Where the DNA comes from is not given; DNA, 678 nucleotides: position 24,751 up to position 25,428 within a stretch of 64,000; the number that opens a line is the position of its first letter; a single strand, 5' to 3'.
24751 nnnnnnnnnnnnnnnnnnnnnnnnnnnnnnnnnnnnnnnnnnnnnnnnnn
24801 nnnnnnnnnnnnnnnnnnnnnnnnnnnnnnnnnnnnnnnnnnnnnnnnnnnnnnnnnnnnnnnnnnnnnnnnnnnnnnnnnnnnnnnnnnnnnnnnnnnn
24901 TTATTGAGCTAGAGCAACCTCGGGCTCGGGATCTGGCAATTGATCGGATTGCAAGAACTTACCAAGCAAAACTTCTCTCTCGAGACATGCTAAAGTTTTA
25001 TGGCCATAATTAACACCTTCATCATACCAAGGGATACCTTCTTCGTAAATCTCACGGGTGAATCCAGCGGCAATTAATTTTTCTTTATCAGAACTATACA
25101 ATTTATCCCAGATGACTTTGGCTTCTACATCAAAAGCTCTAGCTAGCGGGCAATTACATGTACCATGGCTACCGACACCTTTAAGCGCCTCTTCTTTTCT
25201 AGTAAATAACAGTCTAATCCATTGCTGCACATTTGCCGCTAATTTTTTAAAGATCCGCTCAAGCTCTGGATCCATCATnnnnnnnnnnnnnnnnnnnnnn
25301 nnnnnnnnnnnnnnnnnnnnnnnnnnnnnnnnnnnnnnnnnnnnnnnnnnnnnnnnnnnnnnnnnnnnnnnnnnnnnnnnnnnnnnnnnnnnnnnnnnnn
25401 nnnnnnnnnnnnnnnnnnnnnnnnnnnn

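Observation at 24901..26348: Island cargo: two uncharacterised genes, one with a HEPN-like R-x5-H motif - candidate small defense/toxin module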

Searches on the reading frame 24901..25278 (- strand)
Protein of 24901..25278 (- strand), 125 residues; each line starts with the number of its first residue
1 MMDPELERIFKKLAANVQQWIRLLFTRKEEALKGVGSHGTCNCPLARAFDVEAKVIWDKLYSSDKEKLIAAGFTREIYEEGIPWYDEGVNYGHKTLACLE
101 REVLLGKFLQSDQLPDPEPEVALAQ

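Call 4: search_protein_families(library=pfam, proteins=[window:24901-25278:-], max_evalue=1)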
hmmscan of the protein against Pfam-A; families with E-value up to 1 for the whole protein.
window:24901-25278:- (125 aa): 0 families

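Call 5: search_protein_families(library=padloc, proteins=[window:24901-25278:-], max_evalue=1)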
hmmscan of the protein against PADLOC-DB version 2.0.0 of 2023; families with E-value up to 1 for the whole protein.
window:24901-25278:- (125 aa): 0 families

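Call 6: search_protein_families(library=ncbifam, proteins=[window:24901-25278:-], max_evalue=1)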
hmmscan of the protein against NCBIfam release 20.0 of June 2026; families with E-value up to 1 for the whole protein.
window:24901-25278:- (125 aa): 0 families

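Call 7: search_protein_families(library=phrogs, proteins=[window:24901-25278:-], max_evalue=1)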
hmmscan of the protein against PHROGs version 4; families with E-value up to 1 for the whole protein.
window:24901-25278:- (125 aa): 1 family
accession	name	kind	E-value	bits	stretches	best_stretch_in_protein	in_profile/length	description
phrog_17060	-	unknown function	0.1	13.9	0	42-98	22-72/83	-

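Call 12: find_homologous_proteins(query=window:24901-25278:-, max_evalue=0.001)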
Query window:24901-25278:- (125 aa): 1 proteins with E <= 0.001 among 15 candidates.
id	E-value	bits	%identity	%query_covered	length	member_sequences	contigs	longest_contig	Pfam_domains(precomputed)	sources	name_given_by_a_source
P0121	4.1e-79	281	100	100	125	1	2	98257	-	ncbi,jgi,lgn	jgi:hypothetical protein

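Call 81: search_dna_similar(query=window:24901-25278:-, collection=phages, mode=protein, max_evalue=0.01, max_rows=10)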
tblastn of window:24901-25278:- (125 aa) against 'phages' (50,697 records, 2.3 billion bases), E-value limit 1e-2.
No match.

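Call 82: search_dna_similar(query=window:24901-25278:-, collection=plasmids, mode=protein, max_evalue=0.01, max_rows=10)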
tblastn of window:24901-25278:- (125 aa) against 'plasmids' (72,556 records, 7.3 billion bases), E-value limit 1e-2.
No match.
